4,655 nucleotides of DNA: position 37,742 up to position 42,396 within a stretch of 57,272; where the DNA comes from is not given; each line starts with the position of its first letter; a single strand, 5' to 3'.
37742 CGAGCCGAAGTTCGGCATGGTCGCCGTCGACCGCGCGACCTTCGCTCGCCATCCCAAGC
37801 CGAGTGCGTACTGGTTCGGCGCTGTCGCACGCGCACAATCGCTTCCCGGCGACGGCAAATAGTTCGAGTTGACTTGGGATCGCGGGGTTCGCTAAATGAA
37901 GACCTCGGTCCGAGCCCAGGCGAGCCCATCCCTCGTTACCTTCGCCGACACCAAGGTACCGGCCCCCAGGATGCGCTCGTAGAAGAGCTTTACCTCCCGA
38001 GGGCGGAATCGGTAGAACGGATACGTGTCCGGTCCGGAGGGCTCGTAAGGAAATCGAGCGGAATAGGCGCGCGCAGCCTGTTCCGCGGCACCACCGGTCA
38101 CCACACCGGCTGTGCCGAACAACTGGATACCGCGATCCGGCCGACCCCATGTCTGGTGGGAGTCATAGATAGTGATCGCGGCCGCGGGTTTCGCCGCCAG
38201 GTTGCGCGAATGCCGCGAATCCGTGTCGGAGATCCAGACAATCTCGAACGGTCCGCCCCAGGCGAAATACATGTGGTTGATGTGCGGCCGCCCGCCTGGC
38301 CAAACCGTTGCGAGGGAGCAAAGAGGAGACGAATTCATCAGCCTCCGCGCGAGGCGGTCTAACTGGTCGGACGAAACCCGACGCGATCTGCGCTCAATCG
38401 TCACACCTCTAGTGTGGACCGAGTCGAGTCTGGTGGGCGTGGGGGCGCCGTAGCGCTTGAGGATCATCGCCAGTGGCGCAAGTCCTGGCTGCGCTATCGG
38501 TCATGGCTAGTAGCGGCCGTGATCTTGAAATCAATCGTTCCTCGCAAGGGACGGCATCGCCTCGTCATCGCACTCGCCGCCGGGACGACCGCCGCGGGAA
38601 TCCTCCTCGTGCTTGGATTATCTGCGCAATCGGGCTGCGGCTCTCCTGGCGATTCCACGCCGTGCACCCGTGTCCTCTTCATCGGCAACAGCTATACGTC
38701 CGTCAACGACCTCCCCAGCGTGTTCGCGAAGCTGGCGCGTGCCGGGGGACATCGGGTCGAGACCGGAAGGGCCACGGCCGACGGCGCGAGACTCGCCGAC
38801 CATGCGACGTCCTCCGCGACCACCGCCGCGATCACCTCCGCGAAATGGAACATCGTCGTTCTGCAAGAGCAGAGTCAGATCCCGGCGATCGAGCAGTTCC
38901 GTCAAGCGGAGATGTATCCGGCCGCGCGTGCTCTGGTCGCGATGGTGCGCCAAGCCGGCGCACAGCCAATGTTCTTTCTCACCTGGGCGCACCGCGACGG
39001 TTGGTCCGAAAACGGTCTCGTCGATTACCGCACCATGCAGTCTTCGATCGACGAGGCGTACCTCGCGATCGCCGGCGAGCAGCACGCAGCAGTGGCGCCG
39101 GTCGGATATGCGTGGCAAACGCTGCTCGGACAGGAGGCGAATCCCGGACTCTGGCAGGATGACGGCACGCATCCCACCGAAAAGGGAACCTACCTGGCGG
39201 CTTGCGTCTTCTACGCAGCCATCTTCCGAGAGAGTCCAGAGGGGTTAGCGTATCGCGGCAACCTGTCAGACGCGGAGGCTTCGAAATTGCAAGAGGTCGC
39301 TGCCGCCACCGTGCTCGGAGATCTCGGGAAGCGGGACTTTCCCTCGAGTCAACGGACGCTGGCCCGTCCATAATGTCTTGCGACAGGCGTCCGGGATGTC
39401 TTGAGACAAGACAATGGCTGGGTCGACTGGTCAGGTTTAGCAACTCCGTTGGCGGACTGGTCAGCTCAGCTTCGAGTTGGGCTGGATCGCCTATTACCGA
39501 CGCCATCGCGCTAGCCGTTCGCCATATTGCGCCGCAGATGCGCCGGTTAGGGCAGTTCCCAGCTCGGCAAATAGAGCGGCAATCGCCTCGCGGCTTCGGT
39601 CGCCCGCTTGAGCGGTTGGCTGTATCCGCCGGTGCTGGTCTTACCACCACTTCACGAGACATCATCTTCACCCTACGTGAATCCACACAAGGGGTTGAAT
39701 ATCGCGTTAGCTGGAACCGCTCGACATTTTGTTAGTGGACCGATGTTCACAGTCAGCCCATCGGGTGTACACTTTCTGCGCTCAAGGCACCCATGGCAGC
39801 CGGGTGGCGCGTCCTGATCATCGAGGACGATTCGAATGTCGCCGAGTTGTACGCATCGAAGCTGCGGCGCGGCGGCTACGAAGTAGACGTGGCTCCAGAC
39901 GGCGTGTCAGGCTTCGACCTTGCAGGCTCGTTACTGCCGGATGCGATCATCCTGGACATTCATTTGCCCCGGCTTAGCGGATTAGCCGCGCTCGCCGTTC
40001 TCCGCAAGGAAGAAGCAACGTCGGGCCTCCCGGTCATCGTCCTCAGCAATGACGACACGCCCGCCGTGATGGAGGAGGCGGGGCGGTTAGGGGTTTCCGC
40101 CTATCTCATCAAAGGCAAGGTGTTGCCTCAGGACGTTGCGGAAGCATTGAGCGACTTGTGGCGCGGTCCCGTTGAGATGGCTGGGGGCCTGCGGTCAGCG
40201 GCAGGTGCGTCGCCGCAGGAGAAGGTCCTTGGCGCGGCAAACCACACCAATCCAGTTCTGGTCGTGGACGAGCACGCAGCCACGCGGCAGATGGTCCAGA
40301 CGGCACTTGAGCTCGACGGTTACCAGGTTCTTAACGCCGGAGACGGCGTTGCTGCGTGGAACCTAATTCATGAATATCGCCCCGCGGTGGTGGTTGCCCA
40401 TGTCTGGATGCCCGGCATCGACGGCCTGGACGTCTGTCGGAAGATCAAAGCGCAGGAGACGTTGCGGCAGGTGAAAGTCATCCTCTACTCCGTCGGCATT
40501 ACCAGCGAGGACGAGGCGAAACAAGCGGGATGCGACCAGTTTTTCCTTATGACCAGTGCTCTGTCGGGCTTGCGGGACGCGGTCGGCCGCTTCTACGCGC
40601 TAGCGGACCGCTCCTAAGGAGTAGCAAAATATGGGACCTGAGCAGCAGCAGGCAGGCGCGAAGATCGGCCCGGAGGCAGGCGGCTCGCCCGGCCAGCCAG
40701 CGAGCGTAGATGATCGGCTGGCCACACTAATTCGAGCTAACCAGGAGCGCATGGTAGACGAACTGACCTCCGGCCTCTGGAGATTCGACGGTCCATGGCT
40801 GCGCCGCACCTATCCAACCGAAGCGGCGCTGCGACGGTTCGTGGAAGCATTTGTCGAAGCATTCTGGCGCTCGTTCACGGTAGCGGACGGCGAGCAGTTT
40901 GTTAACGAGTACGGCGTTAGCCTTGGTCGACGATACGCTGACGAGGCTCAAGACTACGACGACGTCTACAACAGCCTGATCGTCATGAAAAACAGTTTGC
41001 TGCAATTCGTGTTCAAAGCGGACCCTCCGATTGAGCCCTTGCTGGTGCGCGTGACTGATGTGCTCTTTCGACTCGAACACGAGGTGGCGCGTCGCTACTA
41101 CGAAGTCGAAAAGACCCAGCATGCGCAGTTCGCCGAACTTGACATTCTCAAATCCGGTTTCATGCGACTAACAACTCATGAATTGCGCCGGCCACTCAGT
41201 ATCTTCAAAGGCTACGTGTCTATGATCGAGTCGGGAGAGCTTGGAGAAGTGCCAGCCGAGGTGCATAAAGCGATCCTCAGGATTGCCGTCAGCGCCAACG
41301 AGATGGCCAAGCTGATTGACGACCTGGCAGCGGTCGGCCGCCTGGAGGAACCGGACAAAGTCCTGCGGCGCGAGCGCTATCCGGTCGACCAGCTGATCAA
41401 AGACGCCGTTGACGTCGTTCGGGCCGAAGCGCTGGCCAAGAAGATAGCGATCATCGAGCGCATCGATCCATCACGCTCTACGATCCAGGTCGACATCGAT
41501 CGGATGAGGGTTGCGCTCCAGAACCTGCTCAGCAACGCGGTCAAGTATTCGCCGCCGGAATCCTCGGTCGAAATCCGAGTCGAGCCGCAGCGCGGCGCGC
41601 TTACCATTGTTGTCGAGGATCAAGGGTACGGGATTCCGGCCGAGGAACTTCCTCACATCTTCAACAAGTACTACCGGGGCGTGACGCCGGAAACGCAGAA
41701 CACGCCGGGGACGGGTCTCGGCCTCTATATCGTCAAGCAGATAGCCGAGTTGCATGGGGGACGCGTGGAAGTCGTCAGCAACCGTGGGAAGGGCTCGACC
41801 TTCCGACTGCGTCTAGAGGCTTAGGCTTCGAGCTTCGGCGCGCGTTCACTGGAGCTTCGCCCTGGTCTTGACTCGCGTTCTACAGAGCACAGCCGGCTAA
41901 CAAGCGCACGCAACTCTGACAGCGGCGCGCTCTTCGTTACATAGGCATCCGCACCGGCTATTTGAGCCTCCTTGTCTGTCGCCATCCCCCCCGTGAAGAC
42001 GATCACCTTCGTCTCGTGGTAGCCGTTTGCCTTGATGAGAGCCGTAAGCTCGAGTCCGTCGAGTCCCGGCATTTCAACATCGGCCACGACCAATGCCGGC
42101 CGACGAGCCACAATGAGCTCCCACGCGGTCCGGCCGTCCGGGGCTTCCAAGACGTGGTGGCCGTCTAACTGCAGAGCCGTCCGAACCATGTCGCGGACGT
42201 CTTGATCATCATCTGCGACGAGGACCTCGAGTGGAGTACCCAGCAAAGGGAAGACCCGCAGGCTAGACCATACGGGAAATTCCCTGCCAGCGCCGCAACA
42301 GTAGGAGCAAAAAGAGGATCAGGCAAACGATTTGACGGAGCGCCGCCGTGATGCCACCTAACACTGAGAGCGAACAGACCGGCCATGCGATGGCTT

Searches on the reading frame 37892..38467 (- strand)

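Call 53: search_protein_families(library=pfam, proteins=[window:37892-38467:-], max_evalue=0.001)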
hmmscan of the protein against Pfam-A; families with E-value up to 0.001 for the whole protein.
window:37892-38467:- (191 aa): 1 family
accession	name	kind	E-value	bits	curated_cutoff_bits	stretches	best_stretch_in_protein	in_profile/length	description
PF01243.27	PNPOx_N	-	5.1e-15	56.3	28.1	1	40-161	5-118/120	Pyridoxamine 5'-phosphate oxidase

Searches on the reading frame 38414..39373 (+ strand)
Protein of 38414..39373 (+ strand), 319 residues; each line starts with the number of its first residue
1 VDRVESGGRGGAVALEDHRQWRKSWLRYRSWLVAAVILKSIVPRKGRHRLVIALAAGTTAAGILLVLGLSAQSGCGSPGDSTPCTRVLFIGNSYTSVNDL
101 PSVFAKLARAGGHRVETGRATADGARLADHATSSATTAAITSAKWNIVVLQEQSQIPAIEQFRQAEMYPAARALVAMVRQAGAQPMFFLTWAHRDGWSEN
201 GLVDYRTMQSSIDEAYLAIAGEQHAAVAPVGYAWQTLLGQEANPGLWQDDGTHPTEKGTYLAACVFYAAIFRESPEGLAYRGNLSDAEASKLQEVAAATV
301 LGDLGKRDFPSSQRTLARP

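Call 53: search_protein_families(library=pfam, proteins=[window:38414-39373:+], max_evalue=0.001)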
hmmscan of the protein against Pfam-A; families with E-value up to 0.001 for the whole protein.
window:38414-39373:+ (319 aa): 2 families
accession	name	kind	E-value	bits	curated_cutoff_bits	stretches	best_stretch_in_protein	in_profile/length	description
PF16227.11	DUF4886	-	1.1e-13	51.2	26.7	1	136-291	74-233/242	Domain of unknown function (DUF4886)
PF13472.12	Lipase_GDSL_2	-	0.00016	22.6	32.9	1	139-258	57-175/178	GDSL-like Lipase/Acylhydrolase family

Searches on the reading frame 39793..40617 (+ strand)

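Call 53: search_protein_families(library=pfam, proteins=[window:39793-40617:+], max_evalue=0.001)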
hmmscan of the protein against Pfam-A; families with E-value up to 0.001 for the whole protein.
window:39793-40617:+ (274 aa): 1 family
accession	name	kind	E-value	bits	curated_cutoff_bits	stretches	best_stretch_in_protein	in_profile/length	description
PF00072.30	Response_reg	-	6.4e-37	126.6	30.2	2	7-107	1-99/111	Response regulator receiver domain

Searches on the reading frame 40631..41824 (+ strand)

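Call 53: search_protein_families(library=pfam, proteins=[window:40631-41824:+], max_evalue=0.001)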
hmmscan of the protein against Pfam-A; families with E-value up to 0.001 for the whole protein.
window:40631-41824:+ (397 aa): 4 families
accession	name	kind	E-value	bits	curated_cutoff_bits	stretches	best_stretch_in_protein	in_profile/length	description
PF02518.31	HATPase_c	-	3.2e-30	105.3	26.4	1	288-396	2-108/111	Histidine kinase-, DNA gyrase B-, and HSP90-like ATPase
PF13581.12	HATPase_c_2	-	1.1e-09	38.9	27.4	1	286-394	26-126/127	Histidine kinase-like ATPase domain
PF00512.31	HisKA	-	8e-09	35.9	26.9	1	174-240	2-65/66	His Kinase A (phospho-acceptor) domain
PF13589.12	HATPase_c_3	-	0.00077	19.9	25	0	292-344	3-54/137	Histidine kinase-, DNA gyrase B-, and HSP90-like ATPase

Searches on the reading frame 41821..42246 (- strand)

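Call 53: search_protein_families(library=pfam, proteins=[window:41821-42246:-], max_evalue=0.001)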
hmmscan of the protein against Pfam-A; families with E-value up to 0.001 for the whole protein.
window:41821-42246:- (141 aa): 1 family
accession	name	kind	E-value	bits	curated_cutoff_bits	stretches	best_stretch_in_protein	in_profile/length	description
PF00072.30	Response_reg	-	1.9e-22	80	30.2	1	8-116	1-110/111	Response regulator receiver domain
